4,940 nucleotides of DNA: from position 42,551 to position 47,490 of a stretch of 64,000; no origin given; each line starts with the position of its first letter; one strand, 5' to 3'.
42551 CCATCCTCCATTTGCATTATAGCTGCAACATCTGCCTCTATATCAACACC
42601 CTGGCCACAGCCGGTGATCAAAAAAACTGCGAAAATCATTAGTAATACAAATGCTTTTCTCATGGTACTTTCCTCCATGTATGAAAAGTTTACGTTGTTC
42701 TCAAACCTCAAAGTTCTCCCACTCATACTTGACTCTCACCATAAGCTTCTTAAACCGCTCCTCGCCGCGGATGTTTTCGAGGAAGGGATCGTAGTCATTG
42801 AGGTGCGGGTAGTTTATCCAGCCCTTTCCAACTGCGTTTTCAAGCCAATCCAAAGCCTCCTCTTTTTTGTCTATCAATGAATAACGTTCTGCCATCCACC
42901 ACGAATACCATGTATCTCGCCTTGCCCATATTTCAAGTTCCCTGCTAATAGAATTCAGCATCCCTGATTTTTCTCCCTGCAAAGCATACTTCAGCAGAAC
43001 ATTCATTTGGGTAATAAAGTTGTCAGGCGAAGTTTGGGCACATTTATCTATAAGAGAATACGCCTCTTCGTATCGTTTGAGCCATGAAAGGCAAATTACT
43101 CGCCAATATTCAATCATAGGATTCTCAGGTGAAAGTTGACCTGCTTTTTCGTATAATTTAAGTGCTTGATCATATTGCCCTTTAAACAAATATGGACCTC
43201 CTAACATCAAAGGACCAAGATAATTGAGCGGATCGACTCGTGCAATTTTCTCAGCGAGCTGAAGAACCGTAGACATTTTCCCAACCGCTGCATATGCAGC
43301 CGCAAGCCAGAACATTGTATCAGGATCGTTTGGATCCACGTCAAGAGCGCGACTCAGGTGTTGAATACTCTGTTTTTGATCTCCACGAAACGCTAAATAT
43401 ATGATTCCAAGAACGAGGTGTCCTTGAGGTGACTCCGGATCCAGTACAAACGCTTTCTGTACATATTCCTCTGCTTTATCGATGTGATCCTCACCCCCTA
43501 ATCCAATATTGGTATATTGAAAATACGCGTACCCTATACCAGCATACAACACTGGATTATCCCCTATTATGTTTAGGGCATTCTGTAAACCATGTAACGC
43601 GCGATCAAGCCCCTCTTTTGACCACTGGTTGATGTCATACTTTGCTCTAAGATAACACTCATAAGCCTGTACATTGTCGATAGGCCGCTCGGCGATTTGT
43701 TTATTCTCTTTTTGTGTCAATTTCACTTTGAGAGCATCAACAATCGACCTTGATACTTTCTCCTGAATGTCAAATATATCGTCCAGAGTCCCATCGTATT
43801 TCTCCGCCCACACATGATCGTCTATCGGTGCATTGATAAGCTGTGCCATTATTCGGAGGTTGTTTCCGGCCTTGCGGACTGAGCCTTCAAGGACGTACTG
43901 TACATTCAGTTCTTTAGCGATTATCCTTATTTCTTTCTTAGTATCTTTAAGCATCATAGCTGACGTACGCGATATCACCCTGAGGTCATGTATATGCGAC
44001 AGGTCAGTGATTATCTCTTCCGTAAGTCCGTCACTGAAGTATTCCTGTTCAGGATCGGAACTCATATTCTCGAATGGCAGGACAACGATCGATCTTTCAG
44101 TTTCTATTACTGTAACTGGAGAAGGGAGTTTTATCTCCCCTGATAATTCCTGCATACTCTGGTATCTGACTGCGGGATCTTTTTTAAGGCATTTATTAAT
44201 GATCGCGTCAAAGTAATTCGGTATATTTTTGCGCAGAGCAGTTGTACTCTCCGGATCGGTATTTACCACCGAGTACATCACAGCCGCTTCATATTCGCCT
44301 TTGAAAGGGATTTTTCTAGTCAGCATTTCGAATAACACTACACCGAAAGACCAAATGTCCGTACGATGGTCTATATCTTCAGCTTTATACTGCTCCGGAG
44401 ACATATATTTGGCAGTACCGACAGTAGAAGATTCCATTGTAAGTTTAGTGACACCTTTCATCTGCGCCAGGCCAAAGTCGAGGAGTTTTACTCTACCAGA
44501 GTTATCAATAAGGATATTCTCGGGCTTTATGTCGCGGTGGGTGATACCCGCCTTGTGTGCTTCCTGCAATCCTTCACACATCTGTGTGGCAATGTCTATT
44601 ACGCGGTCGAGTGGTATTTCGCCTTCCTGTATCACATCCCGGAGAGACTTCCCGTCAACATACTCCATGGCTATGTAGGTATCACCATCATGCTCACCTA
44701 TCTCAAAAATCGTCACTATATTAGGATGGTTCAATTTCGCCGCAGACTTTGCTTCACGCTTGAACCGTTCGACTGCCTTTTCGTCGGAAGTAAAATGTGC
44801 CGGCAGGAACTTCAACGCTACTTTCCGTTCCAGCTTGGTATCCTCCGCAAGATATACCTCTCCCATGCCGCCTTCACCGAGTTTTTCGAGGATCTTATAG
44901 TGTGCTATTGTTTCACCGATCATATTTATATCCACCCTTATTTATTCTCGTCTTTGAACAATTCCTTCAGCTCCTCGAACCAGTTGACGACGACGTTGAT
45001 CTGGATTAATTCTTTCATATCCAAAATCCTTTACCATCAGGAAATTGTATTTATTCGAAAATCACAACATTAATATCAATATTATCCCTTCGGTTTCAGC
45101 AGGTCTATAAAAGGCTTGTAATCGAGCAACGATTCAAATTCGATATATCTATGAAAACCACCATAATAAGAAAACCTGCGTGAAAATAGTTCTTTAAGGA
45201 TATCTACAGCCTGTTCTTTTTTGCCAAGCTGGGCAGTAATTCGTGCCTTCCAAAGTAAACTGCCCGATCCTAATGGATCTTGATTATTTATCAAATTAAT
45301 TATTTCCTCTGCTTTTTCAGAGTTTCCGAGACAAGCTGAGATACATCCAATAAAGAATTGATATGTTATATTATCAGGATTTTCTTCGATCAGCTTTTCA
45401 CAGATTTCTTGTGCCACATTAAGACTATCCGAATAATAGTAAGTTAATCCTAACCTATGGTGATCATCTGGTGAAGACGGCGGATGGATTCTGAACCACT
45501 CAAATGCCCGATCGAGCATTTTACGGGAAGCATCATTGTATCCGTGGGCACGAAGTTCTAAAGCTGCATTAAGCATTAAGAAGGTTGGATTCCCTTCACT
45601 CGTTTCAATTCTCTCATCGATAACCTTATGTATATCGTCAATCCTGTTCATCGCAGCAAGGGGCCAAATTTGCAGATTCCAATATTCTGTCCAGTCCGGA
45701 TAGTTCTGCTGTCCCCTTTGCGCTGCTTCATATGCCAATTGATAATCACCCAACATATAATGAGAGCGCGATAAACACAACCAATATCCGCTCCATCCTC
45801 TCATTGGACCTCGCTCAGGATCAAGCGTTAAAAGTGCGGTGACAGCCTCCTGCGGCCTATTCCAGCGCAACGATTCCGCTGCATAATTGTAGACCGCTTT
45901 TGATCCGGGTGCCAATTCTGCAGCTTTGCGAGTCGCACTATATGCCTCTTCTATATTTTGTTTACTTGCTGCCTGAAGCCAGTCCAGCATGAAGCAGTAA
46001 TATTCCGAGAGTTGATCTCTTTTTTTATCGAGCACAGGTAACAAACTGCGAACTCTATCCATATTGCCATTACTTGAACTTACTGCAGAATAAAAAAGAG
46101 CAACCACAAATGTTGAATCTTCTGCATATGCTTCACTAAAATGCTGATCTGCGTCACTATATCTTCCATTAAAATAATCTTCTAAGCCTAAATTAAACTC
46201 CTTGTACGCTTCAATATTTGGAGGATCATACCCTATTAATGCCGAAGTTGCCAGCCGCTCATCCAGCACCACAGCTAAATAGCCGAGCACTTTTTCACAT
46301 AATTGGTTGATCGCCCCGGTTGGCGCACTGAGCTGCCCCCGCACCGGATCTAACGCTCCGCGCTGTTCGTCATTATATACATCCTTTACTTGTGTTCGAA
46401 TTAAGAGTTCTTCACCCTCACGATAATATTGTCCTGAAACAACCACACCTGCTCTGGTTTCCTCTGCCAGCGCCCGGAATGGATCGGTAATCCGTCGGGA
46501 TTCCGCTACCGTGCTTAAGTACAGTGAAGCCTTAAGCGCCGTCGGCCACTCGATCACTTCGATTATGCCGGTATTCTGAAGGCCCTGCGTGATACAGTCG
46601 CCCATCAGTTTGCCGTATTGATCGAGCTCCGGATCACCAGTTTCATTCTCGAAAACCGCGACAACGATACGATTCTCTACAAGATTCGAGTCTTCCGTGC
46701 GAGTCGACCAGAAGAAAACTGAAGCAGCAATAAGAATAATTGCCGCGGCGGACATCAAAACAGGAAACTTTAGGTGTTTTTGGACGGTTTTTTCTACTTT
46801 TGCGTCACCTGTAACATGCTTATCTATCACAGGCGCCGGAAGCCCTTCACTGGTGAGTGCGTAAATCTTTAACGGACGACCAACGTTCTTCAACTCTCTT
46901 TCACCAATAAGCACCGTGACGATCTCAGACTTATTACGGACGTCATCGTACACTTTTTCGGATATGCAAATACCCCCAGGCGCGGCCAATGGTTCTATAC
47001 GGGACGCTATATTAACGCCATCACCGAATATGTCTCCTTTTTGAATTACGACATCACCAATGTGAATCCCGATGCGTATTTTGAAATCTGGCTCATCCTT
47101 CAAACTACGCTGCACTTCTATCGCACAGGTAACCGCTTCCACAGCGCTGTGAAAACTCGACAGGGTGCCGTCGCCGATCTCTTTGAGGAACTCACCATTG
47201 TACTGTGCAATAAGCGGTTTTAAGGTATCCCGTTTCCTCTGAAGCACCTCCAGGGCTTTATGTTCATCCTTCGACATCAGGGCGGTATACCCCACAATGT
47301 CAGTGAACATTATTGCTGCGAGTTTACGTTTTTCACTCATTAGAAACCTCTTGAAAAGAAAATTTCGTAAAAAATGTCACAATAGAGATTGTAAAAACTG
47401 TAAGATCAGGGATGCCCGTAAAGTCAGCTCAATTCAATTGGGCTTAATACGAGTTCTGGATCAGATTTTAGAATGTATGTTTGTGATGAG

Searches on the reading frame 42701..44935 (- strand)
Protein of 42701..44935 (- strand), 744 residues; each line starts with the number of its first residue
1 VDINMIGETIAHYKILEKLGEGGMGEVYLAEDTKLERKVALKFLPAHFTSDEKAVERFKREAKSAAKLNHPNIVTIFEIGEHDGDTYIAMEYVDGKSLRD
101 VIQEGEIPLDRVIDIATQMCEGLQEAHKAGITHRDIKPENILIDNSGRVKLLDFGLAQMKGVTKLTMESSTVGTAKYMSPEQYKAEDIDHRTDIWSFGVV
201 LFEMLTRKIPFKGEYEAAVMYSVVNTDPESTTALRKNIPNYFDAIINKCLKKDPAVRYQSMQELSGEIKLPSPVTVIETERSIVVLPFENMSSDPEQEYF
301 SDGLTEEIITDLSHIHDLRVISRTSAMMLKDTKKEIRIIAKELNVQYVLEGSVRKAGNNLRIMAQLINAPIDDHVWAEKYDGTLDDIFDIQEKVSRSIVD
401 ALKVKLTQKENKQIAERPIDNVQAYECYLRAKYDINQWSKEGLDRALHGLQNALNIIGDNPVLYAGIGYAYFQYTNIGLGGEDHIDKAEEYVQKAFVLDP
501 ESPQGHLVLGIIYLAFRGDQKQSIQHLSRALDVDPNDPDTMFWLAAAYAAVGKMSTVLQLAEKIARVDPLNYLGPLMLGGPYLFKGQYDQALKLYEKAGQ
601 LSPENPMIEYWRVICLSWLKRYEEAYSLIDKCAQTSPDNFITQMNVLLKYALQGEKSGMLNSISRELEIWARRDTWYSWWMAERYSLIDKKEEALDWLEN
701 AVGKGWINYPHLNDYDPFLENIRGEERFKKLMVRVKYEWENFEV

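Call 75: search_protein_families(library=padloc, proteins=[window:42701-44935:-], max_evalue=0.001)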
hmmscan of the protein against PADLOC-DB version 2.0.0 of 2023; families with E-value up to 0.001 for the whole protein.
window:42701-44935:- (744 aa): 35 families (the best 25 are shown)
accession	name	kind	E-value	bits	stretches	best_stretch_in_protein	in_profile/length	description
PDLC04060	PD-T4-6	-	1.5e-97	325.5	1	5-269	1-267/486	-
PDLC04053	PD-T4-6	-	2.1e-97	324.3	1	7-269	5-269/311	-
PDLC04061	PD-T4-6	-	1.3e-95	319.8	1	11-269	16-281/510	-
PDLC04042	PD-T4-6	-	2.2e-94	314.4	1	11-269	9-270/292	-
PDLC04043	PD-T4-6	-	2.1e-88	295.4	1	8-266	12-272/452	-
PDLC04047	PD-T4-6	-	3.7e-85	283.9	1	9-269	8-270/327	-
PDLC04054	PD-T4-6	-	2.5e-83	278.4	1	7-267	6-269/347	-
PDLC04057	PD-T4-6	-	2e-82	275.6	1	5-269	1-268/443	-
PDLC04138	mad6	-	7.8e-82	274.2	1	7-262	47-305/659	mads_6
PDLC04039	PD-T4-6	-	3.3e-81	271.6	1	6-265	9-269/458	-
PDLC04040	PD-T4-6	-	6.2e-80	267.5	1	19-269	2-263/547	-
PDLC04052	PD-T4-6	-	1.1e-78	263.7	1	12-264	10-269/496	-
PDLC04048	PD-T4-6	-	1.4e-75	252.9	1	6-267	4-268/354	-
PDLC04041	PD-T4-6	-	3.6e-72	242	1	9-265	26-287/443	-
PDLC01088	C3a189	-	1.1e-63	214.1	1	19-264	5-254/840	kinase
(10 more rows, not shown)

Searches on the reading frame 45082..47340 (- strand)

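Call 75: search_protein_families(library=padloc, proteins=[window:45082-47340:-], max_evalue=0.001)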
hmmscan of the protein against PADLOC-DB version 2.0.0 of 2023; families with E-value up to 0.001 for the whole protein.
window:45082-47340:- (752 aa): 2 families
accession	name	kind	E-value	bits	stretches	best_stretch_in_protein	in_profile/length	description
PDLC00734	PycC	-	6.6e-07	26.8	1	5-136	187-346/374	Pycsar cyclase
PDLC02369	PycC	-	0.00014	19.5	1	11-143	50-200/248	-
